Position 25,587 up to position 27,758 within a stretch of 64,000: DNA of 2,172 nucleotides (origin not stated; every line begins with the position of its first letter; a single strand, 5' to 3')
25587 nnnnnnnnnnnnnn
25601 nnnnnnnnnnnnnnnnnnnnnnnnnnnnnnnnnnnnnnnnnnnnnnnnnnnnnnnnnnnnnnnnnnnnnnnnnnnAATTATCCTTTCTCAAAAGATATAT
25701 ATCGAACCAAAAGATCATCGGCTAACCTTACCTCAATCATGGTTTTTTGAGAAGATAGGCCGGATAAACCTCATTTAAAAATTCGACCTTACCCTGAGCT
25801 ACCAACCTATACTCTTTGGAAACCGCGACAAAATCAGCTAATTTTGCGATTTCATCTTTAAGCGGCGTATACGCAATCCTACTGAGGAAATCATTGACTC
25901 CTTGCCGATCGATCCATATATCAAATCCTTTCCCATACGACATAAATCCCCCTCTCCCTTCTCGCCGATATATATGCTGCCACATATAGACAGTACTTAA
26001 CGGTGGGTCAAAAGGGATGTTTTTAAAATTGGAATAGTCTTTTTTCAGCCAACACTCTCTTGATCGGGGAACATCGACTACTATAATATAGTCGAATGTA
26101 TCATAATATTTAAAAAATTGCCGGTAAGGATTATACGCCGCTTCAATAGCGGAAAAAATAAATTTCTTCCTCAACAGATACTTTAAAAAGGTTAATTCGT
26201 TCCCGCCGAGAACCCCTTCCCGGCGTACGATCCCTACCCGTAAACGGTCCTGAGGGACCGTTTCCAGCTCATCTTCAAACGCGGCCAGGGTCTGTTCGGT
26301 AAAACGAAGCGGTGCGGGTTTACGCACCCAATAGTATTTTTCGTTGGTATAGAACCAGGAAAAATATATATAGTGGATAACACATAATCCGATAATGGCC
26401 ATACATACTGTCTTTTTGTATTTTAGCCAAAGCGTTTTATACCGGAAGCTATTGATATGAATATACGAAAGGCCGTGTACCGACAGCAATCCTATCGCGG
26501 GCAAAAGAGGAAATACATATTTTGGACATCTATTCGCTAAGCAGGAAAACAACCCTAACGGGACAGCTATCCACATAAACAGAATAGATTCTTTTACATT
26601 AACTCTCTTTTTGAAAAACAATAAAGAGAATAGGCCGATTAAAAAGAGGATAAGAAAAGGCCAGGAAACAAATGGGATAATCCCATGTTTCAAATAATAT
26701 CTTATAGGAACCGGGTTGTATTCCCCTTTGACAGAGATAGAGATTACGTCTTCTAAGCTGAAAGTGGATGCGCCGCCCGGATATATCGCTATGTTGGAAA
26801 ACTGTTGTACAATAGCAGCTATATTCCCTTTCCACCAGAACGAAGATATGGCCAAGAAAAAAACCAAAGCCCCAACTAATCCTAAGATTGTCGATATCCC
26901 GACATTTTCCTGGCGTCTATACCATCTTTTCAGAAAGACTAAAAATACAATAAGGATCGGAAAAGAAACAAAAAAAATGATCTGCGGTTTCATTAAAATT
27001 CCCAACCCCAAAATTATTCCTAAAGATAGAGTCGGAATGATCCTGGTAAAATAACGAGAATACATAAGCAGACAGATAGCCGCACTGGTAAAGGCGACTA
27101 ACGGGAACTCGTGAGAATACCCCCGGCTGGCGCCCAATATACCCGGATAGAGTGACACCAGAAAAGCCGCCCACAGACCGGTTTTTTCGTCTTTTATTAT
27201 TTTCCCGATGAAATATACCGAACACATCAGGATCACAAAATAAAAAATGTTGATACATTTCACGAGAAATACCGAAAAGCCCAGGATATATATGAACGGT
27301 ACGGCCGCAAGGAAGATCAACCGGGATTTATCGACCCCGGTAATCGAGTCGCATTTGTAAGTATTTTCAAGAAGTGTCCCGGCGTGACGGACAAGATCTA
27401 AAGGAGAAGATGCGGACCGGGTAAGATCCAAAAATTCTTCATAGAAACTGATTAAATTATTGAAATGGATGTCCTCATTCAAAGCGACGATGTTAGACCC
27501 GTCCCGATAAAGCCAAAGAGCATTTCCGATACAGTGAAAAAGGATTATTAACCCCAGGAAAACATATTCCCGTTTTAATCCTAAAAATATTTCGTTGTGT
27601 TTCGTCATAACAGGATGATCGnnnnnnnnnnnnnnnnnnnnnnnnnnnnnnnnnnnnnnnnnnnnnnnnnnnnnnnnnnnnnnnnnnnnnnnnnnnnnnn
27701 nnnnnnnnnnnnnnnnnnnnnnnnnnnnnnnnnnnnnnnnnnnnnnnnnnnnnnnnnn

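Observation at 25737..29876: B12-radical SAM plus YdjC-family deacetylase pair (hpnJ/hpnK-like) next to a GT-C glycosyltransferase, a possible novel glycolipid pathway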

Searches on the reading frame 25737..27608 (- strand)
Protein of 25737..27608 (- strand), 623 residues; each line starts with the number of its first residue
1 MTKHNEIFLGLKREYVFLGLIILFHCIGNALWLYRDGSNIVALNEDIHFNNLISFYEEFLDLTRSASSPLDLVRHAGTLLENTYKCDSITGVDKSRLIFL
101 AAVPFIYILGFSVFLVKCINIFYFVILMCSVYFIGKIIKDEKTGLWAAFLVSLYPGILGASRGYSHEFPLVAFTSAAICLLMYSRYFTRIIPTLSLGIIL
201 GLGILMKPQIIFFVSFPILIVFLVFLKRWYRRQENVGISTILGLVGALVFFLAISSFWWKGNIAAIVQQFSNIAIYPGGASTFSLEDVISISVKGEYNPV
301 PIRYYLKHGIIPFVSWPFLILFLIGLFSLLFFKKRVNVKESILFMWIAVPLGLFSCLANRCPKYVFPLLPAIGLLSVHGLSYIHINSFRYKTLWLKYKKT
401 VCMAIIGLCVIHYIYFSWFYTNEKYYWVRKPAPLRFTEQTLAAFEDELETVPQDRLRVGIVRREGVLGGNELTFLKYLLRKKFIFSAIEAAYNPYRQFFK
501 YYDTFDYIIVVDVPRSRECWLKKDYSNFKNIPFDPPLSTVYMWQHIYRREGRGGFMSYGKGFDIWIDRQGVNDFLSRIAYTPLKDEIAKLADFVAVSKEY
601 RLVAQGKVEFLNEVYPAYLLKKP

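Call 4: search_protein_families(library=pfam, proteins=[window:25737-27608:-])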
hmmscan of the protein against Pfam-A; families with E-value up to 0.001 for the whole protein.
window:25737-27608:- (623 aa): 1 family
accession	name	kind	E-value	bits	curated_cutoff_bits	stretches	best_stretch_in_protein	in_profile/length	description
PF13231.12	PMT_2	-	9.8e-08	32.8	26.1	1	105-251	13-154/160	Dolichyl-phosphate-mannose-protein mannosyltransferase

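Call 5: search_protein_families(library=ncbifam, proteins=[window:25737-27608:-], max_evalue=0.001)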
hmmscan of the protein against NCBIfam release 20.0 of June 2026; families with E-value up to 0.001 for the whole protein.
window:25737-27608:- (623 aa): 0 families

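Call 27: search_solved_structures(query=window:25737-27608:-, max_evalue=1, show_alignments=1)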
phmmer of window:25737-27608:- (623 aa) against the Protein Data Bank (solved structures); distinct sequences matched with E-value up to 1: 0.

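Call 58: find_homologous_proteins(query=window:25737-27608:-)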
Query window:25737-27608:- (623 aa): 2 proteins with E <= 0.001 among 8000 candidates.
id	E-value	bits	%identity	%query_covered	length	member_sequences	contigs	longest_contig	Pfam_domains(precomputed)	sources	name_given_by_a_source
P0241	0.0e+0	1420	100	100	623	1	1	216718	PF13231.13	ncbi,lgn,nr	ncbi:MAG: glycosyltransferase family 39 protein [Candidatus Omnitrophica bacterium]|nr:glycosyltrans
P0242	1.6e-12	65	26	61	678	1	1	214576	PF02366.25,PF13231.13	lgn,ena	-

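Call 81: predict_structure(alignment_id=A4)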
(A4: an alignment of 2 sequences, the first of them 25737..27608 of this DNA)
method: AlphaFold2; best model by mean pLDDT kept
length: 623 residues; sequences in the alignment: 2
mean_pLDDT: 34.4   pTM: 0.21
mean pLDDT of the five models: 34.4, 34.4, 33.5, 33.2, 32.1
residues with pLDDT >= 90: 0; 70-90: 0; 50-70: 26; < 50: 597
segments of 3 or more residues with pLDDT < 50: 1-220, 233-235, 237-240, 248-319, 327-329, 331-345, 350-623
pLDDT, mean of each block of 10 residues (from residue 1): 30 37 38 29 26 34 36 39 35 35 31 34 38 35 39 36 34 44 41 43 38 42 52 49 49 38 29 24 23 25 27 38 49 44 49 43 39 44 41 44 40 29 24 26 32 27 27 30 26 25 25 25 27 26 24 20 25 32 35 37 33 36 27
secondary structure, 60 per line:
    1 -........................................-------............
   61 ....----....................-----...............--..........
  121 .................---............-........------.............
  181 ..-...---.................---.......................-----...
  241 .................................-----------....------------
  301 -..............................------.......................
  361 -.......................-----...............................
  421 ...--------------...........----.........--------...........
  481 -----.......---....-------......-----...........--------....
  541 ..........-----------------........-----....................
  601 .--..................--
elements in order: H2-41 H49-64 H69-88 H94-108 H111-137 H141-152 H154-161 H168-182 H190-206 H210-232 H238-273 H285-288 H302-331 H338-360 H362-384 H390-423 H438-448 E456-461 H470-480 H486-492 H496-499 E507-512 H518-528 H537-550 H568-575 H581-601 H604-621

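Call 90: search_protein_representatives(protein=window:25737-27608:-)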
Query: 623 residues. Proteins with E-value up to 0.001 (for the whole library): 1784; up to 1e-10: 503; up to 1e-30: 6. The best 150 are listed.
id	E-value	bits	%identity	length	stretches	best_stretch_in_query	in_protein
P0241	0.0e+00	1419.7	100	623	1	1-623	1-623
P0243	2.3e-102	359.9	36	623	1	11-622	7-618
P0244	2.7e-102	359.6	37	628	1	4-622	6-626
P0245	2.3e-42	161.6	27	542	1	20-523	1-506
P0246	8.5e-37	143.3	31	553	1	17-413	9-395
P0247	3.0e-32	128.2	29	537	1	16-427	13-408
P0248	2.3e-29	118.7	32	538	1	12-427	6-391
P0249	1.5e-28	116.0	31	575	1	14-439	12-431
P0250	4.7e-28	114.4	33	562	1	14-383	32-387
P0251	2.8e-27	111.8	28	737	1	19-391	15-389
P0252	4.1e-27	111.2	33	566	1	16-390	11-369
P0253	4.3e-27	111.2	31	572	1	13-424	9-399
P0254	4.7e-27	111.1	30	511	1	18-418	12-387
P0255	1.2e-26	109.7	30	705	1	11-389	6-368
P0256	1.9e-26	109.0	31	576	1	18-377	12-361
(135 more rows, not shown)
